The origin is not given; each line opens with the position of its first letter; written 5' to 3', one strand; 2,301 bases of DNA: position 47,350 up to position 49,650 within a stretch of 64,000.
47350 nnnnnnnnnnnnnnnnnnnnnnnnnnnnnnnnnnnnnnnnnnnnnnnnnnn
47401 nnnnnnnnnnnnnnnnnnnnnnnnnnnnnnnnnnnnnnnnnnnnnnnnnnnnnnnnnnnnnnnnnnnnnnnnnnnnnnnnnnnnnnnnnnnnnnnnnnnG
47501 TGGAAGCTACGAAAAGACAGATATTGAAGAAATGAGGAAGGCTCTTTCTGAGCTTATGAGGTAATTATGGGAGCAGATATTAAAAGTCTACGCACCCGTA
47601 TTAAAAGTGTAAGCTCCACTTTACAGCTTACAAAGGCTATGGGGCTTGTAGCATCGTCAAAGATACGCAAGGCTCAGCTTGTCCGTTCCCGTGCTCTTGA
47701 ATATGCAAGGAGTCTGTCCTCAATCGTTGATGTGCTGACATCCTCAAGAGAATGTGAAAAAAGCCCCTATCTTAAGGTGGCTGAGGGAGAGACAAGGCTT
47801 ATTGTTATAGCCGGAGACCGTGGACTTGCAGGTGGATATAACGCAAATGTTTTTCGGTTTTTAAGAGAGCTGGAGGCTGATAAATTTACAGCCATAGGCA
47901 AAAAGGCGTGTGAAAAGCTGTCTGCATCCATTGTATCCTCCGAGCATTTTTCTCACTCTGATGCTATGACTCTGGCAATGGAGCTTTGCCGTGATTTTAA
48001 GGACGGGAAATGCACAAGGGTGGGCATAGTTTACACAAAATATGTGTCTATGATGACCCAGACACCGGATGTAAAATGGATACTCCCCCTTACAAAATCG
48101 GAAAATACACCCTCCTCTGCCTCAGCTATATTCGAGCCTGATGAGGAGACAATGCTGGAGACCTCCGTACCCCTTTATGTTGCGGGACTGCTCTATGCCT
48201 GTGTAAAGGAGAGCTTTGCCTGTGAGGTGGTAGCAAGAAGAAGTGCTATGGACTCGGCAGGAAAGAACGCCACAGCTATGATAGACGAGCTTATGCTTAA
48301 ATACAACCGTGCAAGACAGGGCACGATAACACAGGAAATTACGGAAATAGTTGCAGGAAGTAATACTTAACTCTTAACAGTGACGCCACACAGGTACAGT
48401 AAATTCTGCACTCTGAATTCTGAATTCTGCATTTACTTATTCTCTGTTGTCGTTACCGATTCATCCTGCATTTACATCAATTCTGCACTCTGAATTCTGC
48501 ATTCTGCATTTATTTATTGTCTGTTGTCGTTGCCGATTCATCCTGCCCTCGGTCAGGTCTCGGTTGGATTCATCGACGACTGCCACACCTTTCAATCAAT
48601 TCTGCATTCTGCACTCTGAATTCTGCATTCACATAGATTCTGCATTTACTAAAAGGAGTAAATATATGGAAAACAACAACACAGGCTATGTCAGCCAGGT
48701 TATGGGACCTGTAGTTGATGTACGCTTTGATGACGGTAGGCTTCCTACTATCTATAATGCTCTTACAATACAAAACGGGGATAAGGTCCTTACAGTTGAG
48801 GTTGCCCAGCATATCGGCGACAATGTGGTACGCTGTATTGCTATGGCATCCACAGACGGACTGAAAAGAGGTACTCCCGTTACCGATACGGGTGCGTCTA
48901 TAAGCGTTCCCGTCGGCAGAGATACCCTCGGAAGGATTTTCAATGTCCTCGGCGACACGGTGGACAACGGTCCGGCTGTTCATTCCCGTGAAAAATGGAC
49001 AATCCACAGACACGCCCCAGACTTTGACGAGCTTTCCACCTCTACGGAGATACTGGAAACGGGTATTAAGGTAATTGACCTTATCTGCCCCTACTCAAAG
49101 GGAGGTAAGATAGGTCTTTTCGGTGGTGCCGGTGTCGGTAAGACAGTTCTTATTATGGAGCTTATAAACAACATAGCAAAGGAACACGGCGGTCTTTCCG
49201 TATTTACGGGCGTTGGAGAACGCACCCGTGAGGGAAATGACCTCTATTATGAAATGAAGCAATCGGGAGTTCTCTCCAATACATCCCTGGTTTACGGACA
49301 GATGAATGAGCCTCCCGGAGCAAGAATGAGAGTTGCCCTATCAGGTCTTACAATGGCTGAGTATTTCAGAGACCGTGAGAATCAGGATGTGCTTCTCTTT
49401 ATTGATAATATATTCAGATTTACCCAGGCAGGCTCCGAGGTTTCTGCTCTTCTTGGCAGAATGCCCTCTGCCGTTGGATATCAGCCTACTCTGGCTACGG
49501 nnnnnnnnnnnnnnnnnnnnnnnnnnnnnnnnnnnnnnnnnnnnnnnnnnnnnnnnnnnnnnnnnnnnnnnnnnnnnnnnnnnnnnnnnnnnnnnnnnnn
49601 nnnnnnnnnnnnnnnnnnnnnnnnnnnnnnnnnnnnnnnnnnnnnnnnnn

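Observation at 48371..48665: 295-bp repeat-rich insertion between atpG and atpD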

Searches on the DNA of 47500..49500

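Call 6: search_rna_families(source=window, start=47500, end=49500, threshold=evalue, max_evalue=10)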
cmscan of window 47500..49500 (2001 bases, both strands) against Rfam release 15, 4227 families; matches with E-value up to 10: 4.
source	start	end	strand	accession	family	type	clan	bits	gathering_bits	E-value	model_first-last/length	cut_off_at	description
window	47541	47646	+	RF03194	mir-1272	Gene; miRNA;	-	21.7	80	0.53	1-128/128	no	mir-1272 microRNA precursor family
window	48297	48441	+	RF02860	Arrc14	Gene; sRNA;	-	21.5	99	2.9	1-167/167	no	Actinobacillus sRNA 14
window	47845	47910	-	RF02181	ST7-AS2_1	Gene; lncRNA;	-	15.1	80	5.8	1-72/72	no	ST7 antisense RNA 2 conserved region 1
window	47505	47553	+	RF01144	sR17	Gene; snRNA; snoRNA; CD-box;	-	12.5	36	9.9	1-55/55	no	Small nucleolar RNA sR17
